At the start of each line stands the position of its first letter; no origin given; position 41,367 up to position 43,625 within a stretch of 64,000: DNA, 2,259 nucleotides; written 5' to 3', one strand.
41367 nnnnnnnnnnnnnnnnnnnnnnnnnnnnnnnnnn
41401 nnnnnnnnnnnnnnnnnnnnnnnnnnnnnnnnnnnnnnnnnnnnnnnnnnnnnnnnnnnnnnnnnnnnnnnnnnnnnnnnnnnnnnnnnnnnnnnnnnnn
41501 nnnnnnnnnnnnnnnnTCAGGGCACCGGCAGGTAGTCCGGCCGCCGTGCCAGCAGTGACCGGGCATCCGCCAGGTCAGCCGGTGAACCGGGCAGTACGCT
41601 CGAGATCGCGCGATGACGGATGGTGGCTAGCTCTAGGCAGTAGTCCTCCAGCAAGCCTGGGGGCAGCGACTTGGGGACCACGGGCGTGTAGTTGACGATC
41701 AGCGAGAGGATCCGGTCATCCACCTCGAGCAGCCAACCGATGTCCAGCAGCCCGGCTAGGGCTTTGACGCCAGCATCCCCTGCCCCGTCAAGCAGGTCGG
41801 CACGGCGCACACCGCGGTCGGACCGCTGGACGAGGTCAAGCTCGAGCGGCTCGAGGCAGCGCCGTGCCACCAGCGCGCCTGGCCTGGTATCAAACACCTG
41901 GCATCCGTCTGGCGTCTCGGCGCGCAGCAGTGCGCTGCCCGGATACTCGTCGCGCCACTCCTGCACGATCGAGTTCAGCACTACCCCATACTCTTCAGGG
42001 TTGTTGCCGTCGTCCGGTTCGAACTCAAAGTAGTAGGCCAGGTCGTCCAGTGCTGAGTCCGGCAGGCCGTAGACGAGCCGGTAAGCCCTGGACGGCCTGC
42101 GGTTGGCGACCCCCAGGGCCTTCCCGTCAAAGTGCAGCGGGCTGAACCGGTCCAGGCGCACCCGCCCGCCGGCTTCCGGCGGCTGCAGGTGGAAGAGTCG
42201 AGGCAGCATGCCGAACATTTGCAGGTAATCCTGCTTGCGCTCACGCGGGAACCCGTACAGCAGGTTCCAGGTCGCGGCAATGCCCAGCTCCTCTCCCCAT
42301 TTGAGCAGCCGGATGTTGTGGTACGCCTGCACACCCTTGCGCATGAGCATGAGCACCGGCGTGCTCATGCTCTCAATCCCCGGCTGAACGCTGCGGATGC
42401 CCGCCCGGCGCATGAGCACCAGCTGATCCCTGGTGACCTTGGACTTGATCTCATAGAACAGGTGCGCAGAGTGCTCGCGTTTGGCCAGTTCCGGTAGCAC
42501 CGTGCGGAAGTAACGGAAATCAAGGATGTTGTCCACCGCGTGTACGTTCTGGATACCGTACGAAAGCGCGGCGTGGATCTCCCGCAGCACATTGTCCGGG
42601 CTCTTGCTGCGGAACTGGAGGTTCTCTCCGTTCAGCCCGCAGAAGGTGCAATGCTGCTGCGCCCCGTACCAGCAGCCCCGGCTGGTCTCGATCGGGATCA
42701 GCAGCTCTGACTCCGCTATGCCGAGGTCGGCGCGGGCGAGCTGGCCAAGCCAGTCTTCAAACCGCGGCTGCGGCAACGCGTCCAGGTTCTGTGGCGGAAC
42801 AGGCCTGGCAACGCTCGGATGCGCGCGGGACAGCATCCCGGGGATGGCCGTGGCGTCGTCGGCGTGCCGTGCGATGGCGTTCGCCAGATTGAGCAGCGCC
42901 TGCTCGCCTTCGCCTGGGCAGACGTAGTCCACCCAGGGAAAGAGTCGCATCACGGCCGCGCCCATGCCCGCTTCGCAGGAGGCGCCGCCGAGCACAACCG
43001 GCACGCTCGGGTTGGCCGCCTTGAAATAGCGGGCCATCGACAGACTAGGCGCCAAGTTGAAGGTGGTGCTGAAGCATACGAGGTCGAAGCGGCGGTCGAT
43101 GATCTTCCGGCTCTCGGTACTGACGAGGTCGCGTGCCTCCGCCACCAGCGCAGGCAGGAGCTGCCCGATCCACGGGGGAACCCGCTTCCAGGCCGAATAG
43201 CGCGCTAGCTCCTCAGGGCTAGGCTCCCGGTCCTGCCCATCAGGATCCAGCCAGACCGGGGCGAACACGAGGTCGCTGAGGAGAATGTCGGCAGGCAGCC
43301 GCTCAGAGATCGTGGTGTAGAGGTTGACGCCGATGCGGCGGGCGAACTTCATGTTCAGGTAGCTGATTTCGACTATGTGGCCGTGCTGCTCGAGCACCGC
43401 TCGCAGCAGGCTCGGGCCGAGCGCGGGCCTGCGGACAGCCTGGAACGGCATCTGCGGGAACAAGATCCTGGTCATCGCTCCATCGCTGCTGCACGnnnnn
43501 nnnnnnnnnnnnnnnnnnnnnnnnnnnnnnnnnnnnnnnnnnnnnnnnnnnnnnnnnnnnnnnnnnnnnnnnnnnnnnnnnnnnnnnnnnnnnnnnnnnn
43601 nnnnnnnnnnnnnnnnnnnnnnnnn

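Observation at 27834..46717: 18.7-kb single-strand RiPP-like cluster with an enzyme combination I cannot assign to a described class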

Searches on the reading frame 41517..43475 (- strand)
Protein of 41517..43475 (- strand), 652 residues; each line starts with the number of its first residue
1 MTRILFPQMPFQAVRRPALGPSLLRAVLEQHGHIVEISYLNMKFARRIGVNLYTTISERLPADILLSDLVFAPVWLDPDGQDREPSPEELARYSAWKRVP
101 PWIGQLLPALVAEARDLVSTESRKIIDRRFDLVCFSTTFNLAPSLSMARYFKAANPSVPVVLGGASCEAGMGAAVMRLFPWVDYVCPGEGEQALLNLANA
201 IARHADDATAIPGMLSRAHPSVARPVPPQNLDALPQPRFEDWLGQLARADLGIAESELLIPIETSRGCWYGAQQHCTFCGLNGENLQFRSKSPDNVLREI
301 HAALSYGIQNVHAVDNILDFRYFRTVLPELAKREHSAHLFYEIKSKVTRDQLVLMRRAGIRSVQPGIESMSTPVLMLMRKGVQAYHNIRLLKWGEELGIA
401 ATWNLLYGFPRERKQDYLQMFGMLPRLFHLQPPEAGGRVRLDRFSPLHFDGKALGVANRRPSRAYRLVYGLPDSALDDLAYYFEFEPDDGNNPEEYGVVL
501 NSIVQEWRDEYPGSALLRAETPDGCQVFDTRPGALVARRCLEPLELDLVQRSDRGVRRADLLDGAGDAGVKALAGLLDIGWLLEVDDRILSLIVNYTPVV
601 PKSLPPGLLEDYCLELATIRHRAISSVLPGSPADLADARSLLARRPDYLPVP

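Call 4: search_protein_families(library=pfam, proteins=[window:41517-43475:-], max_evalue=0.01)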
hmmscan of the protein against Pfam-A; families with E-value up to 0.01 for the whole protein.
window:41517-43475:- (652 aa): 2 families
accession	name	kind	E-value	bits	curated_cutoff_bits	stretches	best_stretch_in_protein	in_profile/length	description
PF04055.27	Radical_SAM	-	7.9e-11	42.8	29.5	1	262-421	1-163/166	Radical SAM superfamily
PF02310.24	B12-binding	-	3.7e-07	30.4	32.1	1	123-197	45-120/121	B12 binding domain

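Call 5: search_protein_families(library=ncbifam, proteins=[window:41517-43475:-], max_evalue=0.01)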
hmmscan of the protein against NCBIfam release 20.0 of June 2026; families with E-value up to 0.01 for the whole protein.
window:41517-43475:- (652 aa): 16 families
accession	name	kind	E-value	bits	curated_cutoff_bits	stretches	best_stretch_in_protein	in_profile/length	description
TIGR03975.1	rSAM_ocin_1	subfamily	2.7e-159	531.5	281.85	1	4-593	1-605/606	RiPP maturation radical SAM C-methyltransferase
TIGR04479.1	bcpD_PhpK_rSAM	subfamily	5.1e-17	61.4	600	1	124-415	105-397/504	PhpK family radical SAM P-methyltransferase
NF050148.1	rSAM_ApyD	equivalog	4.6e-16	58.3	750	1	117-428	62-367/645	RiPP biosynthesis radical SAM protein ApyD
TIGR03471.1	HpnJ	equivalog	3.7e-15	55.8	577.6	1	124-415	63-353/472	hopanoid biosynthesis associated radical SAM protein HpnJ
TIGR04385.1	B12_rSAM_cofa1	equivalog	9.9e-15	54.7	450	1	128-426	70-363/438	B12 lower ligand biosynthesis radical SAM protein BzaD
TIGR02026.1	BchE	equivalog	7.6e-14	51.4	481.35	1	148-423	83-361/497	magnesium-protoporphyrin IX monomethyl ester anaerobic oxidative cyclase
TIGR04072.2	rSAM_ladder_B12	equivalog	2.3e-13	49.6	360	1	111-415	55-337/443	lipid biosynthesis B12-binding/radical SAM protein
TIGR04367.1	HpnR_B12_rSAM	equivalog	9.6e-13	47.5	650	1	123-407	54-333/490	hopanoid C-3 methylase HpnR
NF033712.0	B12_rSAM_KedN5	subfamily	1e-11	43.8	700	1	126-419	59-362/624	KedN5 family methylcobalamin-dependent radical SAM C-methyltransferase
TIGR04013.1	B12_SAM_MJ_1487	hypoth_equivalog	2.3e-11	43.2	251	1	119-447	32-348/382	TIGR04013 family B12-binding domain/radical SAM domain-containing protein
TIGR04295.1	B12_rSAM_oligo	hypoth_equivalog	6.3e-11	41.6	400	1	182-373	124-307/422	TIGR04295 family B12-binding domain-containing radical SAM protein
TIGR04014.1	B12_SAM_MJ_0865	equivalog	9.1e-11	41.2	360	1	173-420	82-329/434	methyl-coenzyme M reductase glutamine C-methyltransferase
NF038361.1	rSAM_Sden_1168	equivalog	1.8e-10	40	575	1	124-416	135-440/560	Sden_1168 family B12-binding radical SAM P-methyltransferase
TIGR04428.1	B12_rSAM_trp_MT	equivalog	1.2e-06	27.2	500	1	157-232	95-167/558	tryptophan 2-C-methyltransferase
NF040546.1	rSAM_CUAEP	equivalog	3.1e-06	26.2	500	1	145-424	65-338/468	CUAEP/CCAEP-tail radical SAM (seleno)protein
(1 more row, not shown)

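Call 40: search_solved_structures(query=window:41517-43475:-, max_evalue=0.01)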
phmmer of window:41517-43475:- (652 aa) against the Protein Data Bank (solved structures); distinct sequences matched with E-value up to 0.01: 2.
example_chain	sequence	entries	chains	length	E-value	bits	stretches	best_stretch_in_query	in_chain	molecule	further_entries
7kdx_A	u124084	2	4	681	4.5e-05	25.5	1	134-297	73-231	Methyltransferase TokK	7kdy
9ccb_A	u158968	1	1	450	0.0062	18.4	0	141-422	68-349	Radical SAM core domain-containing protein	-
